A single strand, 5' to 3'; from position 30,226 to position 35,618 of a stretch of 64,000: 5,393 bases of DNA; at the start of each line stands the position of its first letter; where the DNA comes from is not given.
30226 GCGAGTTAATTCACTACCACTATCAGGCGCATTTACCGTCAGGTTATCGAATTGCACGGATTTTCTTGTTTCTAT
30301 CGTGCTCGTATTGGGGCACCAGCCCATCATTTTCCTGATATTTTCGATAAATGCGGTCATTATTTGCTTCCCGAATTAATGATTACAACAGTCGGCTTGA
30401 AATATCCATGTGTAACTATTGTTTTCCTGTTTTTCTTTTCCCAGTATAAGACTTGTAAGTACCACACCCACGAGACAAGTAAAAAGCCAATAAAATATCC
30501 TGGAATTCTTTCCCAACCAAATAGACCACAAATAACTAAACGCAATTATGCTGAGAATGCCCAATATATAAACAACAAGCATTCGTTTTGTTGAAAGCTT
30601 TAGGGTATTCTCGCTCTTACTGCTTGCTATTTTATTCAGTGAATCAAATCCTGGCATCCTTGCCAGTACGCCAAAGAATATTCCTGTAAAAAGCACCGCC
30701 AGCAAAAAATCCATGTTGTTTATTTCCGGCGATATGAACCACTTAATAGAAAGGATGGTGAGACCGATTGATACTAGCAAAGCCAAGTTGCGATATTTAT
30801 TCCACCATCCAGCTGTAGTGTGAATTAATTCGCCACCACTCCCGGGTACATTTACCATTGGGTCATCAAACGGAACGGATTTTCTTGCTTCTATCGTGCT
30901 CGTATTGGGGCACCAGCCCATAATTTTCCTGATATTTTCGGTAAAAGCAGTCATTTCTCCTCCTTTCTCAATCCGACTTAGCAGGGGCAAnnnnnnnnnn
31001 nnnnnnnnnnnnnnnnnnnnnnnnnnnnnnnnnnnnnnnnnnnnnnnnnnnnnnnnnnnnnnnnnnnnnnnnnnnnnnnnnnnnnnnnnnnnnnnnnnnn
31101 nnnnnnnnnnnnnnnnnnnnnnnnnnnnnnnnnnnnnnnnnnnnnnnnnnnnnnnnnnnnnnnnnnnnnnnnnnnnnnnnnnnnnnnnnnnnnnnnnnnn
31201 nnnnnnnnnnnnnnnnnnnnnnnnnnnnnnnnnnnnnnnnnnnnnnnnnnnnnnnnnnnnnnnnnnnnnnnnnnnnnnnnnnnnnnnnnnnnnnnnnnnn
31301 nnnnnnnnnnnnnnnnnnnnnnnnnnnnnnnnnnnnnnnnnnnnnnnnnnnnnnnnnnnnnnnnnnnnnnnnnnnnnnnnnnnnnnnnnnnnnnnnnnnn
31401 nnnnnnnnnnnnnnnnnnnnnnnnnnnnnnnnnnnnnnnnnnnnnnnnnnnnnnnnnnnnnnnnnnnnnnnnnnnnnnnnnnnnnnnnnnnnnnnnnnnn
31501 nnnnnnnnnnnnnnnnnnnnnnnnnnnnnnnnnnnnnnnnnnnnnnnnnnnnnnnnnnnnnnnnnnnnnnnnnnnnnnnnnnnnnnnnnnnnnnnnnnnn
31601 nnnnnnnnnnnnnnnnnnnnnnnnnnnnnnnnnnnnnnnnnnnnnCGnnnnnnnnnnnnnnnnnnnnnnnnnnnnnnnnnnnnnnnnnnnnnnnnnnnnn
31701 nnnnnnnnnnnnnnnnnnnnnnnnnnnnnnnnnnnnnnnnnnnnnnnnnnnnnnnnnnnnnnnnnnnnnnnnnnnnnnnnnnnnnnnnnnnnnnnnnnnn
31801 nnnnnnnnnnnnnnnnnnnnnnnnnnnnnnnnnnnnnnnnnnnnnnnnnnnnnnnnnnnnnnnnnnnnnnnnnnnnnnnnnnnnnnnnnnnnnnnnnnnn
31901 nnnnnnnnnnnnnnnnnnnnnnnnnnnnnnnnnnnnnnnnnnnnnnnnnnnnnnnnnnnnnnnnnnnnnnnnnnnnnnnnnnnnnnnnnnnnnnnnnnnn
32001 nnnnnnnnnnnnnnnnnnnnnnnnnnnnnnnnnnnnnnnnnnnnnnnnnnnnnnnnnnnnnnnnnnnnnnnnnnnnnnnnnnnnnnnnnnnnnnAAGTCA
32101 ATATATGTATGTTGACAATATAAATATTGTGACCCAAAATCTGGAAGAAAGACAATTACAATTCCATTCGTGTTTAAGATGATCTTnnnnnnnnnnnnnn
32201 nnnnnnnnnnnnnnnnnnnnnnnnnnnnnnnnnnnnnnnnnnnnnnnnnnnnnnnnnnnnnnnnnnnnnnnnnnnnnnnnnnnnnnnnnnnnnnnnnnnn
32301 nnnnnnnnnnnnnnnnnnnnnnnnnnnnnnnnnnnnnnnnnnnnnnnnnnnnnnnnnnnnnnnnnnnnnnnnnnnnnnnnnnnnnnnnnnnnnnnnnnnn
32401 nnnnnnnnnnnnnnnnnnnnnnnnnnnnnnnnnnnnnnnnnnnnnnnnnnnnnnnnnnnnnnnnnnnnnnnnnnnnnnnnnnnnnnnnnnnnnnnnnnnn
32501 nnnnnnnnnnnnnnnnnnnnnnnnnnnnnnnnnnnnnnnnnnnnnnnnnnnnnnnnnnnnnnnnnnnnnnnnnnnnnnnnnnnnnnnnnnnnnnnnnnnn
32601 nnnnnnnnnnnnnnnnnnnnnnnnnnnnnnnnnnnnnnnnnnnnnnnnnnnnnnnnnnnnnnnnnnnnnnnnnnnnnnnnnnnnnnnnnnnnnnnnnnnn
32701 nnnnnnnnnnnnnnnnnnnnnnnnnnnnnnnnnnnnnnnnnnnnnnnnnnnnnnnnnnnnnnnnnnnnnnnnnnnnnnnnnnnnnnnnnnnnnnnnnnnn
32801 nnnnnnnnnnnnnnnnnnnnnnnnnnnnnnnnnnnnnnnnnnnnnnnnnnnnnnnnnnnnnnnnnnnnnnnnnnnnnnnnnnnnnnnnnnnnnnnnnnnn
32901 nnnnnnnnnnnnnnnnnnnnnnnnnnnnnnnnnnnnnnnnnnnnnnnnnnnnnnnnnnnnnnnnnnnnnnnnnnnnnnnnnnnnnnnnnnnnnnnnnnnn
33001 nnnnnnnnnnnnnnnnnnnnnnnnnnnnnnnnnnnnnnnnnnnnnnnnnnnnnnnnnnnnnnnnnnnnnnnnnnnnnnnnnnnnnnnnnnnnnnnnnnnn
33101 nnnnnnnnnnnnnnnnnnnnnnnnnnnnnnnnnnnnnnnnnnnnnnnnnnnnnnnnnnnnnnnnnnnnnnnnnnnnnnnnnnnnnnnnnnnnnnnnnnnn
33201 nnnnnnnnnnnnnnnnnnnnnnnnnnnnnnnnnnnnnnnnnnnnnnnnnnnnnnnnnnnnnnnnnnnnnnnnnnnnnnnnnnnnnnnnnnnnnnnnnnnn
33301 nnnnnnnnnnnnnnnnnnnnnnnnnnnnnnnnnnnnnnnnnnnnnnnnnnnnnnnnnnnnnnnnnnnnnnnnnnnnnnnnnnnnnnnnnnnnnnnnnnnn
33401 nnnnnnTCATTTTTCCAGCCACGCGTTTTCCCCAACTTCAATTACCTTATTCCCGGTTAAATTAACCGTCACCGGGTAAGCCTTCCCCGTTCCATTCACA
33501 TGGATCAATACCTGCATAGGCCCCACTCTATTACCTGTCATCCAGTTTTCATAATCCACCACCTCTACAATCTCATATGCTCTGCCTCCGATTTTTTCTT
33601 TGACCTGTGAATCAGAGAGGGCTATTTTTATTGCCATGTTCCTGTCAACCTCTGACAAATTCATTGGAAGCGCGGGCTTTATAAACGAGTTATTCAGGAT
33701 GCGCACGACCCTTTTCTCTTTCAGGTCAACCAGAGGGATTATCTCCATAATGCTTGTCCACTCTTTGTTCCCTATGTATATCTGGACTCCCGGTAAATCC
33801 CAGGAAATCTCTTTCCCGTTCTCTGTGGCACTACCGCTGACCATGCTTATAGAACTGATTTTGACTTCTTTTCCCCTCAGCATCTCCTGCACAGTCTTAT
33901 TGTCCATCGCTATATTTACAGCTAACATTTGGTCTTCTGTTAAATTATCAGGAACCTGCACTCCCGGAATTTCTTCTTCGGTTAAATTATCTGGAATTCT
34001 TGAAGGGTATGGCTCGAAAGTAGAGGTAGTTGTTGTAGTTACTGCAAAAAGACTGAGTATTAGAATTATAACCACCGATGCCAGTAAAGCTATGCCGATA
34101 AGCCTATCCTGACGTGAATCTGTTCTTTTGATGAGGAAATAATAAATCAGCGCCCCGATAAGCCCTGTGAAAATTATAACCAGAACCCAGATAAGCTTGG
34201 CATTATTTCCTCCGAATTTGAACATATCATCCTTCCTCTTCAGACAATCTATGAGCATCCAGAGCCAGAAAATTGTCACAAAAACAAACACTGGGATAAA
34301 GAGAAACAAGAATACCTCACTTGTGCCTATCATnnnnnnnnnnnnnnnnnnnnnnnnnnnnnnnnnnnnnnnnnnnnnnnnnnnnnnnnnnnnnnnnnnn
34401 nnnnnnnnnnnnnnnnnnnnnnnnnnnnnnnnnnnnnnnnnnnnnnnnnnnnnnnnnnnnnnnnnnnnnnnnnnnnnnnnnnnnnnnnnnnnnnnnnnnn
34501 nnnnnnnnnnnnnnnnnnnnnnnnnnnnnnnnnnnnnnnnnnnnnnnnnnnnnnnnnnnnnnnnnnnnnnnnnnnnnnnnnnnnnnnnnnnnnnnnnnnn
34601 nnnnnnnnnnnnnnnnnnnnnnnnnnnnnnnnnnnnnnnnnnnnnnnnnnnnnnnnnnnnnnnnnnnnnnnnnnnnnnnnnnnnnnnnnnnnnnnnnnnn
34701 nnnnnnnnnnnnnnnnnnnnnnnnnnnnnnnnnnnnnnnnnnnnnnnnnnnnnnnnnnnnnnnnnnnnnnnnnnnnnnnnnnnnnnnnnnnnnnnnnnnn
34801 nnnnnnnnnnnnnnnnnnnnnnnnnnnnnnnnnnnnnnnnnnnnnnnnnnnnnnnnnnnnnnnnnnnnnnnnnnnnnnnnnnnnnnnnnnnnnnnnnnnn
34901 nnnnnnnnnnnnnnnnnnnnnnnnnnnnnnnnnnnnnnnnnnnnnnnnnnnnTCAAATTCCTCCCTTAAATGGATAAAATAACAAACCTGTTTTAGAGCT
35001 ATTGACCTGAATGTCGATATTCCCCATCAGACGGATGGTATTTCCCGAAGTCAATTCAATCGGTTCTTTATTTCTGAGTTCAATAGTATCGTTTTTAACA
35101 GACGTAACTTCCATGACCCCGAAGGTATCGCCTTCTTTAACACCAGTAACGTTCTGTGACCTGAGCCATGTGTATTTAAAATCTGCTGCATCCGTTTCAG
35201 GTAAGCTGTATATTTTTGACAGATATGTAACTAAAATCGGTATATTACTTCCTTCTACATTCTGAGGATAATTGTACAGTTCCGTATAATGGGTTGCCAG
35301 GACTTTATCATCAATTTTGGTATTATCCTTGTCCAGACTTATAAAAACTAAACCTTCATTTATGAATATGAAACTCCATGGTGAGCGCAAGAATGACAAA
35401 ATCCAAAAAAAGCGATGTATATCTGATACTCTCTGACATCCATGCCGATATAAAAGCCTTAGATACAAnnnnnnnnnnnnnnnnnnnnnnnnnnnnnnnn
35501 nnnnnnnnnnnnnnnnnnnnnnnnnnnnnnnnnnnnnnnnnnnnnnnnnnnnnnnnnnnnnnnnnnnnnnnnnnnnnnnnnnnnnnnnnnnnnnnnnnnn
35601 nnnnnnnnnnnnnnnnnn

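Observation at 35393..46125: Candidate new archaeal phospho-signalling/conflict system: 3 kinase-TPRs + 2 TPRs + FHA + Clp + membrane protein + phosphatase on an integrated element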

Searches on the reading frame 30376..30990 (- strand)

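Call 4: search_protein_families(library=pfam, proteins=[window:30376-30990:-], max_evalue=0.01)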
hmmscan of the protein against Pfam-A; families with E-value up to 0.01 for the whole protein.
window:30376-30990:- (204 aa): 3 families
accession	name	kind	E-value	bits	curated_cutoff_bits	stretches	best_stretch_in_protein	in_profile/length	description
PF07895.16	DUF1673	-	3.4e-17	63.5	30.4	1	16-154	2-142/204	Protein of unknown function (DUF1673)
PF09622.15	DUF2391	-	0.0067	16.3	22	1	71-191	10-129/275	Putative integral membrane protein (DUF2391)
PF13347.12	MFS_2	-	0.007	15.4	27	1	55-179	56-187/427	MFS/sugar transport protein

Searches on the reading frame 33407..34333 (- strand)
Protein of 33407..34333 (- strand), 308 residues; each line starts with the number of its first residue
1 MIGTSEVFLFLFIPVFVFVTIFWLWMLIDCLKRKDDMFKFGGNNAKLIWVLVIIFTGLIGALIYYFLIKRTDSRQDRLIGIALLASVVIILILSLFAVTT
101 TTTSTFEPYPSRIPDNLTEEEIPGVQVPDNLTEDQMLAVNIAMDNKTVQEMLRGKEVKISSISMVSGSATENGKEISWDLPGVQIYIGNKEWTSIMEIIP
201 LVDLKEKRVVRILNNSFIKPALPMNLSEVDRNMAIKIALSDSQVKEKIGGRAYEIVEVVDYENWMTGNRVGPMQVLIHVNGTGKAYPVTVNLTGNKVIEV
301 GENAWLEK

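Call 4: search_protein_families(library=pfam, proteins=[window:33407-34333:-], max_evalue=0.01)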
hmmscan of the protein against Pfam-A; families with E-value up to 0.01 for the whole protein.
window:33407-34333:- (308 aa): 3 families
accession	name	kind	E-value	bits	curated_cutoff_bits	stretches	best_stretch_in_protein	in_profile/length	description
PF13396.11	PLDc_N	-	4.4e-07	30.2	23.3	1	21-67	1-40/42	Phospholipase_D-nuclease N-terminal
PF02322.20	Cyt_bd_oxida_II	-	0.0049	16.7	35.6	1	9-118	192-266/302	Cytochrome bd terminal oxidase subunit II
PF10724.14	DUF2516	-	0.0051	17.5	30.6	0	8-89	4-73/92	Protein of unknown function (DUF2516)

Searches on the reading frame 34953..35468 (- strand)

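Call 4: search_protein_families(library=pfam, proteins=[window:34953-35468:-], max_evalue=0.01)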
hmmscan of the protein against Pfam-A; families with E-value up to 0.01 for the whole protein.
window:34953-35468:- (171 aa): 1 family
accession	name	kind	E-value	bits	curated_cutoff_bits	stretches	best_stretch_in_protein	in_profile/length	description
PF07752.16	S-layer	-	8.2e-26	91.1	30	1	37-155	136-257/259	S-layer protein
